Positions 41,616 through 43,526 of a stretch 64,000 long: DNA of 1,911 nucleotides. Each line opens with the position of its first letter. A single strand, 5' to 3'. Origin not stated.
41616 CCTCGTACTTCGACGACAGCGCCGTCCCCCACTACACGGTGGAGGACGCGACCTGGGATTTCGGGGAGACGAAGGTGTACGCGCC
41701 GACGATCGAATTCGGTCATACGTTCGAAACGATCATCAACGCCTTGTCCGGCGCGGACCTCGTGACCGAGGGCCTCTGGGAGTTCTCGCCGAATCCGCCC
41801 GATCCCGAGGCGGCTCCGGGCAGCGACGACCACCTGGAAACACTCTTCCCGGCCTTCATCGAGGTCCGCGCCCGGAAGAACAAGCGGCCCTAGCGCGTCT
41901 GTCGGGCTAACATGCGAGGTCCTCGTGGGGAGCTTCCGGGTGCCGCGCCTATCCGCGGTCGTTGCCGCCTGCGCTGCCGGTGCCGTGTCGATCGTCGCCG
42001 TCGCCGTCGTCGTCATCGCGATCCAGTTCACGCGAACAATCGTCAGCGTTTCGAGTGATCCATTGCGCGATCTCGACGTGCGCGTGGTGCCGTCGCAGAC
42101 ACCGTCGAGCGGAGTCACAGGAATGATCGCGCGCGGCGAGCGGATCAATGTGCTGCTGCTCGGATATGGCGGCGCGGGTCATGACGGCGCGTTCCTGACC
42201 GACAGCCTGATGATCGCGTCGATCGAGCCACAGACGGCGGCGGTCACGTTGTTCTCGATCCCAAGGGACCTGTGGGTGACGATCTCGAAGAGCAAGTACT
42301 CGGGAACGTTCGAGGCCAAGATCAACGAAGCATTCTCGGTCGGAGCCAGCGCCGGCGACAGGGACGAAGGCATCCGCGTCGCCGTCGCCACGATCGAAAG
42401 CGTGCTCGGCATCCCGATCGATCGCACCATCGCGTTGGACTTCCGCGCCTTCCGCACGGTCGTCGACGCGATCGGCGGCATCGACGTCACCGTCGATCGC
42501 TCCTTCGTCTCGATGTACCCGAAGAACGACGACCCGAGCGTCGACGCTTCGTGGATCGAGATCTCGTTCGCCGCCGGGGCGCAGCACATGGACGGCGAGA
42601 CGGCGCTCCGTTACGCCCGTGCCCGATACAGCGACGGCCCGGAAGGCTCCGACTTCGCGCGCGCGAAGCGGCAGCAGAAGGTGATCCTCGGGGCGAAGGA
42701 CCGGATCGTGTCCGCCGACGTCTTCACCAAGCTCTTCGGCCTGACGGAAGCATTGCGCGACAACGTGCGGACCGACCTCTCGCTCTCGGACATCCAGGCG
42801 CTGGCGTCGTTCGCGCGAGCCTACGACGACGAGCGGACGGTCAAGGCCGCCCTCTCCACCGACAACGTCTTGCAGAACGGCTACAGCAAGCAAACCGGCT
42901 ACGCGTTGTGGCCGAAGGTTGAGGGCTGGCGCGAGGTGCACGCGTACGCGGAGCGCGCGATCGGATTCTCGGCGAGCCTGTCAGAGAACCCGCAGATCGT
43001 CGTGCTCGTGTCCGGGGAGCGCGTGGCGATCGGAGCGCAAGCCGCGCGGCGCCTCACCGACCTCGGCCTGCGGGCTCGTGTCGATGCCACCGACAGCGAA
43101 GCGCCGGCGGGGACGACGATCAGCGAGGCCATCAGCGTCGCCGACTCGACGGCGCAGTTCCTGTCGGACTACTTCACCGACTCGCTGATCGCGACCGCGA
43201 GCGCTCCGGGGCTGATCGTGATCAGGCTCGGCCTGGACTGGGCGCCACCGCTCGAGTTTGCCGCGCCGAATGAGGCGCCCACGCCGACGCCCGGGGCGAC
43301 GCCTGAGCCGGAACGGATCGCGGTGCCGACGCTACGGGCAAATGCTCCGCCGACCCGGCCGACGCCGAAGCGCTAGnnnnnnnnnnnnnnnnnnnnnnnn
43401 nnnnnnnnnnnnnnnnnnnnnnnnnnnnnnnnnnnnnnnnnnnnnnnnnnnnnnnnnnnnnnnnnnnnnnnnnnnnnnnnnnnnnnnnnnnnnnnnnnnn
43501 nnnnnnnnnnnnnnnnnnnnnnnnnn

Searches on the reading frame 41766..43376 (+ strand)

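Call 89: search_protein_families(library=pfam, proteins=[window:41766-43376:+], max_evalue=0.00001)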
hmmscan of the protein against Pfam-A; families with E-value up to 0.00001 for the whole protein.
window:41766-43376:+ (536 aa): 1 family
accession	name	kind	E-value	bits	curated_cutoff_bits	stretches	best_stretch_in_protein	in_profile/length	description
PF03816.19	LytR_cpsA_psr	-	1.3e-36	126.5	24.6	1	145-308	2-142/150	LytR_cpsA_psr family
